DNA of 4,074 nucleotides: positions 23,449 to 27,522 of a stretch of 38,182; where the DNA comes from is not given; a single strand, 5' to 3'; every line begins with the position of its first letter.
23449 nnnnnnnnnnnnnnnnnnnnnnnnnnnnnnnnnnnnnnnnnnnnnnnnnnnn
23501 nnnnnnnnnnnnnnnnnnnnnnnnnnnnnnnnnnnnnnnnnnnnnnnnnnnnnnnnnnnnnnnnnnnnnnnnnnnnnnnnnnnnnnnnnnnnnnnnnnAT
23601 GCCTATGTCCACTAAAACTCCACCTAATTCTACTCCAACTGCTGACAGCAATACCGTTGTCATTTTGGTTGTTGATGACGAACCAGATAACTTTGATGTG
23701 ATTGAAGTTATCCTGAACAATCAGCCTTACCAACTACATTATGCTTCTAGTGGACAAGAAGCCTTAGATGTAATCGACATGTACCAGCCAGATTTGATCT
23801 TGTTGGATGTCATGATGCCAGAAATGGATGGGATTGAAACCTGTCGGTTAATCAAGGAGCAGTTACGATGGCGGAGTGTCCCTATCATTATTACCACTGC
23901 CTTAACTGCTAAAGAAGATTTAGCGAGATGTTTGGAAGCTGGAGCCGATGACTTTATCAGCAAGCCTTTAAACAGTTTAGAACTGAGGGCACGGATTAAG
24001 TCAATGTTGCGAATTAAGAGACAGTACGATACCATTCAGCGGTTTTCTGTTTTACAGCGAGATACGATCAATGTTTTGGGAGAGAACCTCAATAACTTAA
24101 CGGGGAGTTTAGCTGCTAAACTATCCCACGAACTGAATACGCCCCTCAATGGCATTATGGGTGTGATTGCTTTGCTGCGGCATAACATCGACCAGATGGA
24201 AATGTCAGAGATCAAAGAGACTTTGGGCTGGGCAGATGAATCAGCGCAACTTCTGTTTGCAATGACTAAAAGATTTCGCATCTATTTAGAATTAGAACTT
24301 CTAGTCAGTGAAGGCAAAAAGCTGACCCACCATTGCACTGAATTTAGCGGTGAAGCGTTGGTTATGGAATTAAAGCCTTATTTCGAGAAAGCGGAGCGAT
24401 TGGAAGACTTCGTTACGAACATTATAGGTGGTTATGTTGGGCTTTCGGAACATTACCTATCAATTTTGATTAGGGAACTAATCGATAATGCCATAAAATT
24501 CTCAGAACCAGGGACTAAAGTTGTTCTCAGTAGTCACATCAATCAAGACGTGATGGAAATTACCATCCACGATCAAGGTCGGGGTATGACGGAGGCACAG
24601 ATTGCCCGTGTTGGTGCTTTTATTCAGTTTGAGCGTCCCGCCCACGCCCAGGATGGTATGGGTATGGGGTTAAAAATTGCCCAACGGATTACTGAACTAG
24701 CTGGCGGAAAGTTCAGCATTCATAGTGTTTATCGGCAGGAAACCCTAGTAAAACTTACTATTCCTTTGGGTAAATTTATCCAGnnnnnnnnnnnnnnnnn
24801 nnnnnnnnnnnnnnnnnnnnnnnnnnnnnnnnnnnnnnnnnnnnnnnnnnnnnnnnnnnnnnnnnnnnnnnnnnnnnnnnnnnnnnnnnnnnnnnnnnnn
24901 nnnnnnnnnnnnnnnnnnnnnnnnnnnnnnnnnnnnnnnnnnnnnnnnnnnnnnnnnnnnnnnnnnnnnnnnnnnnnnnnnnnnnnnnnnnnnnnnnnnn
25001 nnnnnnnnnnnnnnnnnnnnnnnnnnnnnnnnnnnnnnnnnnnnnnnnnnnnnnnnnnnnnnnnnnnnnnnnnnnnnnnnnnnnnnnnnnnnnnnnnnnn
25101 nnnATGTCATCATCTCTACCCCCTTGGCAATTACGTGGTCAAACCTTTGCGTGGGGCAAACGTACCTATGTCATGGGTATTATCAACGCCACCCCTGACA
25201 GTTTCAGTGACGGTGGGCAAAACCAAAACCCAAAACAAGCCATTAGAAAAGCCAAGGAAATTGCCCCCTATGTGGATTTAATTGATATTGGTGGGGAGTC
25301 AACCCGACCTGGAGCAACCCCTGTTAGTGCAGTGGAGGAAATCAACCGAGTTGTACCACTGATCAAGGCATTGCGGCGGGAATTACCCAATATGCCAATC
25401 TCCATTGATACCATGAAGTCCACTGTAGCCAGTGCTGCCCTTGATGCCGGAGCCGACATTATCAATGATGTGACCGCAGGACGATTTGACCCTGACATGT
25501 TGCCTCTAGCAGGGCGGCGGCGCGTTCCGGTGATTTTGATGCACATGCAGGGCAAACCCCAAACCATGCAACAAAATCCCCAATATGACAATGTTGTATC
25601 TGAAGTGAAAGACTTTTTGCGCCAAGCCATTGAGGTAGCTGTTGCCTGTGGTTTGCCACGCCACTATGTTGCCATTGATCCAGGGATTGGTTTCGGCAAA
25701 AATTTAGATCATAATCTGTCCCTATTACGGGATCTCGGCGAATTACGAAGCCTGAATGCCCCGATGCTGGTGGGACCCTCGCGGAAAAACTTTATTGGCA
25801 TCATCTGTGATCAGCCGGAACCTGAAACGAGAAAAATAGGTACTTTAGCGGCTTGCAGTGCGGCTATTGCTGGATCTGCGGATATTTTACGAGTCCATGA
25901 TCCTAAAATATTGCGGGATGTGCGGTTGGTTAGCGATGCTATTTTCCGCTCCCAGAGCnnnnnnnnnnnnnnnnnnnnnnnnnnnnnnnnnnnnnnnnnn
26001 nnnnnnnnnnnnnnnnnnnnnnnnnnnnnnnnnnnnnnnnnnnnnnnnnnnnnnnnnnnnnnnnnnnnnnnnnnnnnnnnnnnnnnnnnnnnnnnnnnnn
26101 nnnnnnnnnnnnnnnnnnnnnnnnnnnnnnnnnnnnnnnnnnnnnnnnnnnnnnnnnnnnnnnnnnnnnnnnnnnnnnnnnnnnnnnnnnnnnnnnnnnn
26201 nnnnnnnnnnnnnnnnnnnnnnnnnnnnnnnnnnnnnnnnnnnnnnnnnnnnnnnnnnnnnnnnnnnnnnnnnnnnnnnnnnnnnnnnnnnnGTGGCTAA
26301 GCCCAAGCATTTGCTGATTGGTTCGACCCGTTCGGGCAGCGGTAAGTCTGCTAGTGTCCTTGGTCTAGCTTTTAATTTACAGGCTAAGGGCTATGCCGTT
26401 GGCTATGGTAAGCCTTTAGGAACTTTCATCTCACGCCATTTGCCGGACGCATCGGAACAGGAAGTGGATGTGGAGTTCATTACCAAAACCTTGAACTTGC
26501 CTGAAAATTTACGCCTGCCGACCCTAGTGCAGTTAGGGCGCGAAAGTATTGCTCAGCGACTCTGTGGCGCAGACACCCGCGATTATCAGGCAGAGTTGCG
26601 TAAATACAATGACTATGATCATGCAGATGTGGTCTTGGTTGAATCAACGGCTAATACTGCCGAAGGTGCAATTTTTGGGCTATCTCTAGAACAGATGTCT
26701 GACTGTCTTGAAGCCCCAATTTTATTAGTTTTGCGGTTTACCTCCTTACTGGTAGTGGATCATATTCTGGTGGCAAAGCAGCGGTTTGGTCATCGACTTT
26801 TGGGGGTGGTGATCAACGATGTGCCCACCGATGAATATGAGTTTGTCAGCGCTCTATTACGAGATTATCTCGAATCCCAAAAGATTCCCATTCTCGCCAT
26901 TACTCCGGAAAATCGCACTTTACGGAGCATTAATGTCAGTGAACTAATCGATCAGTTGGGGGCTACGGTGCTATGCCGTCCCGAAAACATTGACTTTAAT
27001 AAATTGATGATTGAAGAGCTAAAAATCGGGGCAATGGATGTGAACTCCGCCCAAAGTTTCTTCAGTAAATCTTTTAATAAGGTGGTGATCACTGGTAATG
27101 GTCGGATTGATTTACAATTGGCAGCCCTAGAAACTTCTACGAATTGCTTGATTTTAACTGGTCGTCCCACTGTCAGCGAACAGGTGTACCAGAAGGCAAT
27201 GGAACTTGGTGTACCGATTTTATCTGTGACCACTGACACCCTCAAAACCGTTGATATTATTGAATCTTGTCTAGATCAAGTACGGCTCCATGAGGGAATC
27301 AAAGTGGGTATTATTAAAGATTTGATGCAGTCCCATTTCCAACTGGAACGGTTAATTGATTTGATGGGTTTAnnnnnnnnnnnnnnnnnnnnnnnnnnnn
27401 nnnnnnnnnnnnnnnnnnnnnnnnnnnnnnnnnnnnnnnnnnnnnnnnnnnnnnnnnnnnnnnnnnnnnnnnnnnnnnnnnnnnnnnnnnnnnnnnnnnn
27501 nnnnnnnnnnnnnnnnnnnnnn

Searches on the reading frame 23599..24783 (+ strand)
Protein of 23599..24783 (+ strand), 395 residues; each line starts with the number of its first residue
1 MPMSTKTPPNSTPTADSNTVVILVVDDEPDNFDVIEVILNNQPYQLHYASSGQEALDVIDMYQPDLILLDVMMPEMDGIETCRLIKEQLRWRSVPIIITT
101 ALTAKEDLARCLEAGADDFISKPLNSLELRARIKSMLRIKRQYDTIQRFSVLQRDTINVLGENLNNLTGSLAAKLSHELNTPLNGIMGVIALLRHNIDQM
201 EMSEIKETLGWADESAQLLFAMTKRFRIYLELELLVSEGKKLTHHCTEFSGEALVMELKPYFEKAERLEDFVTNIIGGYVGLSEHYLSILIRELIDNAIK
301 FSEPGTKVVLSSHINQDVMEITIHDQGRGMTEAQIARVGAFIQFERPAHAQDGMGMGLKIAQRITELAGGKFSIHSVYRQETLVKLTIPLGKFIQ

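Call 92: search_protein_families(library=pfam, proteins=[window:23599-24783:+], max_evalue=0.00001)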
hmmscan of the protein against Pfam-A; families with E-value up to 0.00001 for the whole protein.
window:23599-24783:+ (395 aa): 3 families
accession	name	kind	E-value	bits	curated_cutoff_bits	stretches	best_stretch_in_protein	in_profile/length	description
PF00072.30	Response_reg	-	3.8e-30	104.8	30.2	1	22-134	1-111/111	Response regulator receiver domain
PF02518.31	HATPase_c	-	5.4e-18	65.9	26.4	1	287-391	6-110/111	Histidine kinase-, DNA gyrase B-, and HSP90-like ATPase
PF00512.31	HisKA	-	1.2e-07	32.1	26.9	1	171-226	5-57/66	His Kinase A (phospho-acceptor) domain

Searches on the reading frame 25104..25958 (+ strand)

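Call 92: search_protein_families(library=pfam, proteins=[window:25104-25958:+], max_evalue=0.00001)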
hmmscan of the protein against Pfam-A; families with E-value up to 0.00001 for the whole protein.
window:25104-25958:+ (285 aa): 1 family
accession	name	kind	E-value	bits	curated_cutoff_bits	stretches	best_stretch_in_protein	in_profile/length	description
PF00809.28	Pterin_bind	-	4.1e-81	272.6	25.5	1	24-265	1-244/244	Pterin binding enzyme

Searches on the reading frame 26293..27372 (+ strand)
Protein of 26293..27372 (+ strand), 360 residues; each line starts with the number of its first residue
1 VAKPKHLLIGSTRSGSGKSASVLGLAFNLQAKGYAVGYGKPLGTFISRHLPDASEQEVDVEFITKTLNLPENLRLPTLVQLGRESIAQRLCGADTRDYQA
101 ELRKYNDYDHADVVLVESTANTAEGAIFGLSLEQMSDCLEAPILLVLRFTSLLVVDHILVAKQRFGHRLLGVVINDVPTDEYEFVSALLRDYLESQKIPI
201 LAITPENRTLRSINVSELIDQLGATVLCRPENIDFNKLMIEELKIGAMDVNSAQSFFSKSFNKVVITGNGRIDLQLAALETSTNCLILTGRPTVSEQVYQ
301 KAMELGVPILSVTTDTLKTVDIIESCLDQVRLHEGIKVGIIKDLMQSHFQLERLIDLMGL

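Call 92: search_protein_families(library=pfam, proteins=[window:26293-27372:+], max_evalue=0.00001)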
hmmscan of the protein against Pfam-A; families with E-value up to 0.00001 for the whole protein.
window:26293-27372:+ (360 aa): 2 families
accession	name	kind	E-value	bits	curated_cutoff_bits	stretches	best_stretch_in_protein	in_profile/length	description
PF07085.17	DRTGG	-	4e-22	78.5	25.2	1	217-325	1-104/105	DRTGG domain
PF13500.12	AAA_26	-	7.9e-17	62.2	27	1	6-211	2-195/198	AAA domain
